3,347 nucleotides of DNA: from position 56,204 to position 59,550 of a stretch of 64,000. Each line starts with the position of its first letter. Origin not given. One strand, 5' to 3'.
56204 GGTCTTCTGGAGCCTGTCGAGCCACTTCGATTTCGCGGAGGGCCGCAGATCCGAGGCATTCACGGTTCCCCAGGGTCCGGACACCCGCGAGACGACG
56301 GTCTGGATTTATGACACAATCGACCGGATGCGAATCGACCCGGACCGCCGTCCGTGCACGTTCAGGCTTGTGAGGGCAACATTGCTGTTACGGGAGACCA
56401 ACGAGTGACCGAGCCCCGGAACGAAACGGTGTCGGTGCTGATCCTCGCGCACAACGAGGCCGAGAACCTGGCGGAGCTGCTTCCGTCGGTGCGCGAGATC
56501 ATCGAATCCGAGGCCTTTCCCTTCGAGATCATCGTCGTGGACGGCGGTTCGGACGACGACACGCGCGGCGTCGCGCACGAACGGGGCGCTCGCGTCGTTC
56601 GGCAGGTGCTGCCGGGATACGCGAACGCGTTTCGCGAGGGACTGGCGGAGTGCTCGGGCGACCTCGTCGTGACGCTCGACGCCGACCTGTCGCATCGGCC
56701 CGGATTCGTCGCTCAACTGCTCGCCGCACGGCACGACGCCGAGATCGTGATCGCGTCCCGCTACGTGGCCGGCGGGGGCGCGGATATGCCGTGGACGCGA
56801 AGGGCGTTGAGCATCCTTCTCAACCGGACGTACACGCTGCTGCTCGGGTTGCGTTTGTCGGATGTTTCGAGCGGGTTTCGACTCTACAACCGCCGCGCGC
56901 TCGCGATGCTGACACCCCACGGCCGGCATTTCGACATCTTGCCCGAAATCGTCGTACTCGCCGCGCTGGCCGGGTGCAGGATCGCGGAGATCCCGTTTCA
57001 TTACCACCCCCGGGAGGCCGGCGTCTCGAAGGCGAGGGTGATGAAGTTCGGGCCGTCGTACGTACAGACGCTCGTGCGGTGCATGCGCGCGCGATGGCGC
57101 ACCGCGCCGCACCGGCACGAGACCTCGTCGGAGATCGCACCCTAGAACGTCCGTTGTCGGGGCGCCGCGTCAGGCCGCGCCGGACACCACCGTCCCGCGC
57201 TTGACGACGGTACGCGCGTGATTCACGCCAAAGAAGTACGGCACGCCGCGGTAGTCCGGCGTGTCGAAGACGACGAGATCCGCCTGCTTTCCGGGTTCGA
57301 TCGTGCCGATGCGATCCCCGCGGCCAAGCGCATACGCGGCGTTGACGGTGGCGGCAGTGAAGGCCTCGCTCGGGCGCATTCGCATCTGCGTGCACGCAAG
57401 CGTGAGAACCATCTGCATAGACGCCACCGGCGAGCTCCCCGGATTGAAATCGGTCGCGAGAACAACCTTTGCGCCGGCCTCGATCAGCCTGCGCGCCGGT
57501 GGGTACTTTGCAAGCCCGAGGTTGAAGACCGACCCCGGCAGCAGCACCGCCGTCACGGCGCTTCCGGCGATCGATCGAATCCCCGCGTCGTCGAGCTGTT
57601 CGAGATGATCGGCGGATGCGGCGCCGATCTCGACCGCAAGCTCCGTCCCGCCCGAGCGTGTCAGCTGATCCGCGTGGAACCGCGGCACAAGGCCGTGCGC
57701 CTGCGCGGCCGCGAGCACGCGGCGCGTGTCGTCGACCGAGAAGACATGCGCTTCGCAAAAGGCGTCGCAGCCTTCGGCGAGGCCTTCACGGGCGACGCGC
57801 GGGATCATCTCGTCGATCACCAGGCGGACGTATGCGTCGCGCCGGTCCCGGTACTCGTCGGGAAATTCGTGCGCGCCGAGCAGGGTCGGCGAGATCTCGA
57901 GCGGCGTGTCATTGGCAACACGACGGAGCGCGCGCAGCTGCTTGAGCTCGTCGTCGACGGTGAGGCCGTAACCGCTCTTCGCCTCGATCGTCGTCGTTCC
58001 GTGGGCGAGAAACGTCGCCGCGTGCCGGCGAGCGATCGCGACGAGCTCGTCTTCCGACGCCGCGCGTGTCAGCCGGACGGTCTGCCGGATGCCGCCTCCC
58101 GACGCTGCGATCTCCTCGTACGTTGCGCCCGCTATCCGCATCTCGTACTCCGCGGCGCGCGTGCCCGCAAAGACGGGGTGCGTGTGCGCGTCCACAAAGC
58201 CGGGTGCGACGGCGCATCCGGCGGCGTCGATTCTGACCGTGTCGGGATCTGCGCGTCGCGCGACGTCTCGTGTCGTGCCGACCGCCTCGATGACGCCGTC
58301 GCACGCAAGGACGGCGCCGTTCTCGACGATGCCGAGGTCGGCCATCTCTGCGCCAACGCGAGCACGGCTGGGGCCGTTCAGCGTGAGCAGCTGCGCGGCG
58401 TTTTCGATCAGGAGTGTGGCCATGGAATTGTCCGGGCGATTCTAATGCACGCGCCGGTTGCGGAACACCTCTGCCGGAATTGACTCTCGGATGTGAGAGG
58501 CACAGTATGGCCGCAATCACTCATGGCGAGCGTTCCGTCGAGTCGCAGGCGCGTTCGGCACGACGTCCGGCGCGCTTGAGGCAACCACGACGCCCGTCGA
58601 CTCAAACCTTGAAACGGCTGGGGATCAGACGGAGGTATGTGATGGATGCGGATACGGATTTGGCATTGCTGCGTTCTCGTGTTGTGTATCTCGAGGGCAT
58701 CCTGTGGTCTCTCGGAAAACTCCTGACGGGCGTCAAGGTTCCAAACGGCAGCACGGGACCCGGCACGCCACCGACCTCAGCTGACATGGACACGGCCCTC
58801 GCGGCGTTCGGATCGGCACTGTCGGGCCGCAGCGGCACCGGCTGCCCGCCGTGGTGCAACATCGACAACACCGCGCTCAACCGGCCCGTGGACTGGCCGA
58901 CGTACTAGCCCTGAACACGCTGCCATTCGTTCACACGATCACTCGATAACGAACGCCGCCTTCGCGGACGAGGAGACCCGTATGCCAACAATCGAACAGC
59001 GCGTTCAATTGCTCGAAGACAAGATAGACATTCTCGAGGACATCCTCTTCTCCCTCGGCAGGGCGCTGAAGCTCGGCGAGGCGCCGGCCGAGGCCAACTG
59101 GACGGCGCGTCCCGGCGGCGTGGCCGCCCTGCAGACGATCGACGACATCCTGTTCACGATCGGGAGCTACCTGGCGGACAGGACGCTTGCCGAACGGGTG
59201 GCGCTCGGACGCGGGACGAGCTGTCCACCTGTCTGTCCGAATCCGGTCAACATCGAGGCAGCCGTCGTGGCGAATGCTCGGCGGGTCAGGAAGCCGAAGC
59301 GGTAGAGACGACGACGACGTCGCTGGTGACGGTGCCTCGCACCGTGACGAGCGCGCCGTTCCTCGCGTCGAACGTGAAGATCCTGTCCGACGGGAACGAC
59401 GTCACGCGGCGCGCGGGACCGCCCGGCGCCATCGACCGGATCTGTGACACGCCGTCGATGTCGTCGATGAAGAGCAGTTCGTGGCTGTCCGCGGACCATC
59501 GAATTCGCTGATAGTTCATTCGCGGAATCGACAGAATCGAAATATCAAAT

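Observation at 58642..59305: Tandem pair of homologous small proteins with a coiled coil and a CPPxC motif: candidate new system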

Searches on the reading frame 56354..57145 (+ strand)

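Call 6: search_protein_families(library=pfam, proteins=[window:56354-57145:+], max_evalue=0.1)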
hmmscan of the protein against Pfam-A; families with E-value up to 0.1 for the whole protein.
window:56354-57145:+ (263 aa): 2 families
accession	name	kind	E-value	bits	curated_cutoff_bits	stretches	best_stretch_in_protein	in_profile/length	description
PF00535.33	Glycos_transf_2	-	1.7e-26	93.6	23.3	1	27-183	1-164/168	Glycosyl transferase family 2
PF13641.12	Glyco_tranf_2_3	-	0.00017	22.1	27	1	26-172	3-158/230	Glycosyltransferase like family 2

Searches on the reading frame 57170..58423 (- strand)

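Call 6: search_protein_families(library=pfam, proteins=[window:57170-58423:-], max_evalue=0.1)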
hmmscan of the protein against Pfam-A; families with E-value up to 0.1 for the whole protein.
window:57170-58423:- (417 aa): 2 families
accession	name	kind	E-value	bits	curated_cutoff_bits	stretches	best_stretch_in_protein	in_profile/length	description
PF01979.26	Amidohydro_1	-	1.5e-27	97.2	25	1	72-408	2-340/345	Amidohydrolase family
PF07969.17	Amidohydro_3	-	1.4e-23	84.6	29.7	2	121-413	151-471/472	Amidohydrolase family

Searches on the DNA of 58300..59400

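Call 59: search_rna_families(source=window, start=58300, end=59400, threshold=evalue, max_evalue=1)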
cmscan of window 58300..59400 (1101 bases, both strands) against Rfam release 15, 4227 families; matches with E-value up to 1: 1.
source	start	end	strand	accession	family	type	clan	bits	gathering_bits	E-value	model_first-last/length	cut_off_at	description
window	58813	58891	+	RF00520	ybhL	Cis-reg; leader;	-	24.1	50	0.18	1-73/73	no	ybhL leader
